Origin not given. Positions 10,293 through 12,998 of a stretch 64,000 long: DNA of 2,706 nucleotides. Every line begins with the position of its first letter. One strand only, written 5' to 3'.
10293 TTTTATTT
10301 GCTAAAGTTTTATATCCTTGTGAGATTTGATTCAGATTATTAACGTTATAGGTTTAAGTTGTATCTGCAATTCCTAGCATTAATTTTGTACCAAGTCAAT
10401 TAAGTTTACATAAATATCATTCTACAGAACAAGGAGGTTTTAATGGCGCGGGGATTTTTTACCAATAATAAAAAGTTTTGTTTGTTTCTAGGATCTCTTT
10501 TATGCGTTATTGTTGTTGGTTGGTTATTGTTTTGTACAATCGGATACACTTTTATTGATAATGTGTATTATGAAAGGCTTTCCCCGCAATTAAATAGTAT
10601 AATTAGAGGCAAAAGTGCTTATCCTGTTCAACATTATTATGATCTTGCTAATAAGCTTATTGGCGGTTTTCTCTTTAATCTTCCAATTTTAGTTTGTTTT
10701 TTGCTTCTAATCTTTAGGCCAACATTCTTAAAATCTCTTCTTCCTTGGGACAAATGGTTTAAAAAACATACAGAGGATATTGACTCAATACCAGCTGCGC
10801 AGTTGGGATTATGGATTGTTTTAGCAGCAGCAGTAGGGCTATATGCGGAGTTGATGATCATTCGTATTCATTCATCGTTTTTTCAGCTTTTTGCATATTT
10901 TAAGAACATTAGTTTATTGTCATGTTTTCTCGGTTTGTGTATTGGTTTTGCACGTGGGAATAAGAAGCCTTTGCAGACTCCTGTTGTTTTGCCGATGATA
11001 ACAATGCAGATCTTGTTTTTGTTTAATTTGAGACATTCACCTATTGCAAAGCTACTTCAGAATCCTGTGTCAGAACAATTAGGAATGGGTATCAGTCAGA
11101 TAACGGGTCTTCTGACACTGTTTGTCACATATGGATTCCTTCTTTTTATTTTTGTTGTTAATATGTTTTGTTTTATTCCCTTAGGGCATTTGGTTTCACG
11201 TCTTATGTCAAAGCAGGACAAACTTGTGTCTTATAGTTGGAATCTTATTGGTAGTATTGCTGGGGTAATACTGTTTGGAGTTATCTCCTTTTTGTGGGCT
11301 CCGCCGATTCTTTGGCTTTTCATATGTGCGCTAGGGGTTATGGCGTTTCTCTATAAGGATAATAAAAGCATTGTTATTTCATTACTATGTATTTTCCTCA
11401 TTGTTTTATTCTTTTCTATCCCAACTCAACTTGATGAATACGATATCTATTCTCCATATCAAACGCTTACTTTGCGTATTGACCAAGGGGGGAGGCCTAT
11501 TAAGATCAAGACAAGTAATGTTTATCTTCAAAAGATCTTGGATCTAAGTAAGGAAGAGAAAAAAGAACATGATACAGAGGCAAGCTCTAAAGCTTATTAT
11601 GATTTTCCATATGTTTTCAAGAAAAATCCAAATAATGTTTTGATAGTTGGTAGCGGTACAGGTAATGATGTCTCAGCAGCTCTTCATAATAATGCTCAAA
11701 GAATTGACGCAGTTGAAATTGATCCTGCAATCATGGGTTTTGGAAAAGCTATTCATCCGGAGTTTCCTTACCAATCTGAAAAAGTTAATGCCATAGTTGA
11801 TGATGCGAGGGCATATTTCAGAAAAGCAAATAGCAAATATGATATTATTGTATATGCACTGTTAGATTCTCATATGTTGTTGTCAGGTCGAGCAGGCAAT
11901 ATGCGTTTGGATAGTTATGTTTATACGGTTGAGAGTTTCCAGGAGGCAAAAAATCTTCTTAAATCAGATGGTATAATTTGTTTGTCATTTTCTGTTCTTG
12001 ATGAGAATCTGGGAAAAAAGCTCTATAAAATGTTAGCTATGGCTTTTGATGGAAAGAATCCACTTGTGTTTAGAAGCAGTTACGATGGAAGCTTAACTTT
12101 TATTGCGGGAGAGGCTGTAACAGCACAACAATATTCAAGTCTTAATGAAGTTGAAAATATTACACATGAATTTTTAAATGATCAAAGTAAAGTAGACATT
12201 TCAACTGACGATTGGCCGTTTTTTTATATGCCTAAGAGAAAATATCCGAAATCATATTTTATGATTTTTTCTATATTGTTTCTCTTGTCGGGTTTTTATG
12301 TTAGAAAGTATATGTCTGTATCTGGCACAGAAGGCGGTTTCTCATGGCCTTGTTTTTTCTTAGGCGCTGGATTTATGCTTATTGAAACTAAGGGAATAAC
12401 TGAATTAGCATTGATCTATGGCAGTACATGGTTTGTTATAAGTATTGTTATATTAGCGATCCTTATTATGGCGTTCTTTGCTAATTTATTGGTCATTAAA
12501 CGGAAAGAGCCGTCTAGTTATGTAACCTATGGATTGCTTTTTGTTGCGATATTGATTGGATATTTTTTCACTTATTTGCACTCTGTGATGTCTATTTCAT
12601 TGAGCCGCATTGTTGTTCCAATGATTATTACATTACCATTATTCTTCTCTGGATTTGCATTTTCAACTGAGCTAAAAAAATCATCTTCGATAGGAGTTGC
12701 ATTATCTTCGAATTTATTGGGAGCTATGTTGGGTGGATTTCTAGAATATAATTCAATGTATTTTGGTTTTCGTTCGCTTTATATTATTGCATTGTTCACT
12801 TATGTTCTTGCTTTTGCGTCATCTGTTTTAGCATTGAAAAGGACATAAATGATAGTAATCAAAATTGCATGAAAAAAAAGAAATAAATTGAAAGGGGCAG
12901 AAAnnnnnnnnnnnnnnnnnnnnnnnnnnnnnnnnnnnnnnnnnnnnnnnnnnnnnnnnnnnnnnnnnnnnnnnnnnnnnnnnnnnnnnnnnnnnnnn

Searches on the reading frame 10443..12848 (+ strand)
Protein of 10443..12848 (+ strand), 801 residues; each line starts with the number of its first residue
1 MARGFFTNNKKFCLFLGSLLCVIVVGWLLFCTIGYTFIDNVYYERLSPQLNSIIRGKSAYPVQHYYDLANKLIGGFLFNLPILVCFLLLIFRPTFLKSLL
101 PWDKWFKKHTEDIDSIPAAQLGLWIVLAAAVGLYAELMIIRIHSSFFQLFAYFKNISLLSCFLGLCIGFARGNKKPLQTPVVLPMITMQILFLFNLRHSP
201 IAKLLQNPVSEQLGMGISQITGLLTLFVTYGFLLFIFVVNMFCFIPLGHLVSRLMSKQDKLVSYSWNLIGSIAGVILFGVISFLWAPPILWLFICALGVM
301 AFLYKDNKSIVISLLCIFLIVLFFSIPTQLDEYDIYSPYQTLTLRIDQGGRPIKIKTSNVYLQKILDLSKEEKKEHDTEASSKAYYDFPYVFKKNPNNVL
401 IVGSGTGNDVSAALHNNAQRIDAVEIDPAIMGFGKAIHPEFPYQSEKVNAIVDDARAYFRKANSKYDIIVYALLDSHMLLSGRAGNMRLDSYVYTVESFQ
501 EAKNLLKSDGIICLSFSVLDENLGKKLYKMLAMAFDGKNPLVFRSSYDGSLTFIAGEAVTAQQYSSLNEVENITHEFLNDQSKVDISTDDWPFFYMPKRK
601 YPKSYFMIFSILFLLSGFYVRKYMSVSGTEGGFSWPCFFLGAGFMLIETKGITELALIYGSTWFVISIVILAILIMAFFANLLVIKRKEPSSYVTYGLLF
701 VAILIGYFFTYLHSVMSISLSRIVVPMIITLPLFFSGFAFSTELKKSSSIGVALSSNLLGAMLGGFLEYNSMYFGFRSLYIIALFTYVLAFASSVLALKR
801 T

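Call 54: search_protein_families(library=pfam, proteins=[window:10443-12848:+], max_evalue=0.0001)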
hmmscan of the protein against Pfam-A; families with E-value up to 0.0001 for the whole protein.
window:10443-12848:+ (801 aa): 1 family
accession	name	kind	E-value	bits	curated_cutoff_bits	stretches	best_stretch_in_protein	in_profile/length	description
PF01564.23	Spermine_synth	-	1e-12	48.4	22.9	1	387-514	10-130/186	Spermine/spermidine synthase domain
